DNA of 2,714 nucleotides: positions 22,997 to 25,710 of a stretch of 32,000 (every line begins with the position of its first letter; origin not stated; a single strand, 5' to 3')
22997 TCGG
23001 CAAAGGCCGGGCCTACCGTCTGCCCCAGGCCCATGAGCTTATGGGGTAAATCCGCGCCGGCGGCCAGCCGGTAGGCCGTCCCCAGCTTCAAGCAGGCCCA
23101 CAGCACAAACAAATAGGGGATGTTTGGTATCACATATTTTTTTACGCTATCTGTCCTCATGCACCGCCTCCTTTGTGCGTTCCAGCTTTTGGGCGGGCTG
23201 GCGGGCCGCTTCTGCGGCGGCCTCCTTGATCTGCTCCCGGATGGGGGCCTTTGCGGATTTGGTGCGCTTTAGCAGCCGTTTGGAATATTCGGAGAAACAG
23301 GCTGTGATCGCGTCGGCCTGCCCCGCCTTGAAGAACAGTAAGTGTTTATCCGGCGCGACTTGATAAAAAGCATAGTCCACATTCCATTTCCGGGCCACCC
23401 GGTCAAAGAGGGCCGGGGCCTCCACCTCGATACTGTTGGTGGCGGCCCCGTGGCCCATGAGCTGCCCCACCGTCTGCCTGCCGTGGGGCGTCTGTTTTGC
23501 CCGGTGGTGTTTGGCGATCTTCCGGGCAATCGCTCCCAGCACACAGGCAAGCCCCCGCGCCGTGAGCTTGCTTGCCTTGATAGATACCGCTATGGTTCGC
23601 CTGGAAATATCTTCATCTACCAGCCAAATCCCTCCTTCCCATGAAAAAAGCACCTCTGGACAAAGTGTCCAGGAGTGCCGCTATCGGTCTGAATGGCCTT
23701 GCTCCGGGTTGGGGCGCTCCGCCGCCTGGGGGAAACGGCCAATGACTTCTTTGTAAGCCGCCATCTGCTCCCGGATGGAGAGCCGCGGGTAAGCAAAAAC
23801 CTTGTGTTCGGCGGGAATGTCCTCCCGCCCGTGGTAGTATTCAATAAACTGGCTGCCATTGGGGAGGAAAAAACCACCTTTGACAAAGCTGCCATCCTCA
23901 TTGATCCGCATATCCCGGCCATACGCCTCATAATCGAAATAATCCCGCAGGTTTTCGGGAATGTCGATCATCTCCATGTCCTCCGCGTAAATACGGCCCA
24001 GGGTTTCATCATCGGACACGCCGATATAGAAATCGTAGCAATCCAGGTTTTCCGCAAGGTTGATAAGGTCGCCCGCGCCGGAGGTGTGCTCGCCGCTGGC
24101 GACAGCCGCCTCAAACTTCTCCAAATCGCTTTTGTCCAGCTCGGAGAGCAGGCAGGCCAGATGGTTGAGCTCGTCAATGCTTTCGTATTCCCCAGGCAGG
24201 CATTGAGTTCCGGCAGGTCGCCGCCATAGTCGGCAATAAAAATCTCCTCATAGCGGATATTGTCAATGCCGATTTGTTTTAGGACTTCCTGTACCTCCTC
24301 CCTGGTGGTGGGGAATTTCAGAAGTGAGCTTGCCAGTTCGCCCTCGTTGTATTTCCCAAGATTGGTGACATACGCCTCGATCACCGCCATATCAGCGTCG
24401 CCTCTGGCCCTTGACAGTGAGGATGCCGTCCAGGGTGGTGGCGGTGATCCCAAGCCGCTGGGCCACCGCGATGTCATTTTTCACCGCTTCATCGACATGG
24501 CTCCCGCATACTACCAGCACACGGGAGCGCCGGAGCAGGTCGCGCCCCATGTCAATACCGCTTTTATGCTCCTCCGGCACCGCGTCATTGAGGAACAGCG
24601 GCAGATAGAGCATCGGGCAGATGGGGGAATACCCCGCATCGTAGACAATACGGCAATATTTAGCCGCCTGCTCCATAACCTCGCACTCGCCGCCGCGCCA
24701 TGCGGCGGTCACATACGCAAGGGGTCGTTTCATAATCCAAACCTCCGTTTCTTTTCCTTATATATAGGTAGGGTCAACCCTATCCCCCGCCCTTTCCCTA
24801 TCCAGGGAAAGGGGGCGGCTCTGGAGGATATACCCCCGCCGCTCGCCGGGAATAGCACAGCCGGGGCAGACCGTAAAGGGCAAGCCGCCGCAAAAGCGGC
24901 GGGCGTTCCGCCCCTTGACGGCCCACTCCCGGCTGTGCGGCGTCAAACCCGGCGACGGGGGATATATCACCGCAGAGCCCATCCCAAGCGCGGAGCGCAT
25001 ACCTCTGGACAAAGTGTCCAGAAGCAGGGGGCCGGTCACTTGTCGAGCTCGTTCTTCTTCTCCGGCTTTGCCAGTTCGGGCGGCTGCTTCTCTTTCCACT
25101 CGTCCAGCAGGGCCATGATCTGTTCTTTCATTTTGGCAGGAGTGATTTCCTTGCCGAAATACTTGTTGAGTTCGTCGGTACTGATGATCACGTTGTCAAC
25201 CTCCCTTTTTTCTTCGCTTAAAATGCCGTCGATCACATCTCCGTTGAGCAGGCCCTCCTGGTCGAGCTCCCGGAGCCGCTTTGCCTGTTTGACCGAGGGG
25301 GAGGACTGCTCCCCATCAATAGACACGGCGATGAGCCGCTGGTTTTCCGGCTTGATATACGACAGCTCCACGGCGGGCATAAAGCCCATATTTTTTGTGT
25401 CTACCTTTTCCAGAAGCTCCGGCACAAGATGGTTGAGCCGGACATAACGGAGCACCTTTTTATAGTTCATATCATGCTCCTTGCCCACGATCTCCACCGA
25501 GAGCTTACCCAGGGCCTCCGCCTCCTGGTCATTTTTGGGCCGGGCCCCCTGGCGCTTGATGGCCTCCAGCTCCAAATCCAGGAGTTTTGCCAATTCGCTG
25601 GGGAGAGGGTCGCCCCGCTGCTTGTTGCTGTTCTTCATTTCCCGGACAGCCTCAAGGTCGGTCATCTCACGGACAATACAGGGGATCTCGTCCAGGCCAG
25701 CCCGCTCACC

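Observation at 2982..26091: Fourteen copies of a 23-27 bp palindrome confined to the ICE backbone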

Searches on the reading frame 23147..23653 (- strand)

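Call 7: search_protein_families(library=pfam, proteins=[window:23147-23653:-], max_evalue=0.01)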
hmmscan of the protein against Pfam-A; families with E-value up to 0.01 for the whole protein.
window:23147-23653:- (168 aa): 1 family
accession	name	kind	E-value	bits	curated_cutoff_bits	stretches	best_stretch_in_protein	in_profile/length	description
PF12687.12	DUF3801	-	6.6e-22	78.4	24.1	1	35-162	4-131/131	Protein of unknown function (DUF3801)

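Call 39: search_protein_families(library=ncbifam, proteins=[window:23147-23653:-], max_evalue=0.01)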
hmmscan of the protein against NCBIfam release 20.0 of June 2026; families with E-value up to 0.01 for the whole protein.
window:23147-23653:- (168 aa): 0 families

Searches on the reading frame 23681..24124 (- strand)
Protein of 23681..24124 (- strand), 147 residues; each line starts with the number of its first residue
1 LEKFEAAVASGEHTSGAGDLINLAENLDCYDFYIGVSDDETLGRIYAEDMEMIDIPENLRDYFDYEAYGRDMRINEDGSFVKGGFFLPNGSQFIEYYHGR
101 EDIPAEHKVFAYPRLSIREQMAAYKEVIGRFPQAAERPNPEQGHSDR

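Call 7: search_protein_families(library=pfam, proteins=[window:23681-24124:-], max_evalue=0.01)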
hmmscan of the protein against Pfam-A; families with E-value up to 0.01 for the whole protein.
window:23681-24124:- (147 aa): 1 family
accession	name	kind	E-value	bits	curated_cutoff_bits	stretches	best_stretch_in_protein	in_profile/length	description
PF07275.16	ArdA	-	5.7e-14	53.4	27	1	2-86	90-154/155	Antirestriction protein (ArdA)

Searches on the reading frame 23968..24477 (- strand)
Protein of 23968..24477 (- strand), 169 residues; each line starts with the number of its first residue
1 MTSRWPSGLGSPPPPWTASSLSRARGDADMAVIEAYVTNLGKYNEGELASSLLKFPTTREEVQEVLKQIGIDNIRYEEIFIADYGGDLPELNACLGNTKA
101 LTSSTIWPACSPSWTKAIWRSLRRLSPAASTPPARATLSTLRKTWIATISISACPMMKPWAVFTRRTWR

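Call 7: search_protein_families(library=pfam, proteins=[window:23968-24477:-], max_evalue=0.01)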
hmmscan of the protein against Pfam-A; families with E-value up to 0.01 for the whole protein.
window:23968-24477:- (169 aa): 1 family
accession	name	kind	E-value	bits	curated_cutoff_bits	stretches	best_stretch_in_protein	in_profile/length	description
PF07275.16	ArdA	-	1.9e-14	55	27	1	35-87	1-52/155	Antirestriction protein (ArdA)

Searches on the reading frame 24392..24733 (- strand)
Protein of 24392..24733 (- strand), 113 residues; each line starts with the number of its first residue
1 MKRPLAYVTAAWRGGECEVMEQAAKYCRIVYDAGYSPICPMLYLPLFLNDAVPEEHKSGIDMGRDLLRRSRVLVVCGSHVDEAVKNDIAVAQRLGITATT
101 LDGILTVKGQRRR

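Call 7: search_protein_families(library=pfam, proteins=[window:24392-24733:-], max_evalue=0.01)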
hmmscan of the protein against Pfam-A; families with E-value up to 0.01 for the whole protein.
window:24392-24733:- (113 aa): 1 family
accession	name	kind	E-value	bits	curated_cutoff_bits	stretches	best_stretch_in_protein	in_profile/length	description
PF24963.1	DUF7768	-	1.7e-19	70.4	26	1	5-98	2-95/98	Domain of unknown function (DUF7768)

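Call 39: search_protein_families(library=ncbifam, proteins=[window:24392-24733:-], max_evalue=0.01)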
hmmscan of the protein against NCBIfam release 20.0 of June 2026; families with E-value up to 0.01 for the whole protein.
window:24392-24733:- (113 aa): 0 families

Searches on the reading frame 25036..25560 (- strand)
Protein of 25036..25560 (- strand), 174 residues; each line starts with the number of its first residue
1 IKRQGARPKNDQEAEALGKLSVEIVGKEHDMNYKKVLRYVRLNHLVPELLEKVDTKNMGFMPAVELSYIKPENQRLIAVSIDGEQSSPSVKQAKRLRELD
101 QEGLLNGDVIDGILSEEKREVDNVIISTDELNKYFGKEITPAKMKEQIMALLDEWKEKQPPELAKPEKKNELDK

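Call 85: search_solved_structures(query=window:25036-25560:-, max_evalue=10, show_alignments=1)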
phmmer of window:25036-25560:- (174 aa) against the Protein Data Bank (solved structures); distinct sequences matched with E-value up to 10: 2.
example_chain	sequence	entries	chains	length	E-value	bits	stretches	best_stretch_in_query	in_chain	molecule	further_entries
8b6g_CH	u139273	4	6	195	0.076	16.2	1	31-94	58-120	Diphthamide synthesis protein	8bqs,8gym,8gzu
7vg9_A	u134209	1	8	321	0.22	14.6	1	45-115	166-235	Phosphate butyryltransferase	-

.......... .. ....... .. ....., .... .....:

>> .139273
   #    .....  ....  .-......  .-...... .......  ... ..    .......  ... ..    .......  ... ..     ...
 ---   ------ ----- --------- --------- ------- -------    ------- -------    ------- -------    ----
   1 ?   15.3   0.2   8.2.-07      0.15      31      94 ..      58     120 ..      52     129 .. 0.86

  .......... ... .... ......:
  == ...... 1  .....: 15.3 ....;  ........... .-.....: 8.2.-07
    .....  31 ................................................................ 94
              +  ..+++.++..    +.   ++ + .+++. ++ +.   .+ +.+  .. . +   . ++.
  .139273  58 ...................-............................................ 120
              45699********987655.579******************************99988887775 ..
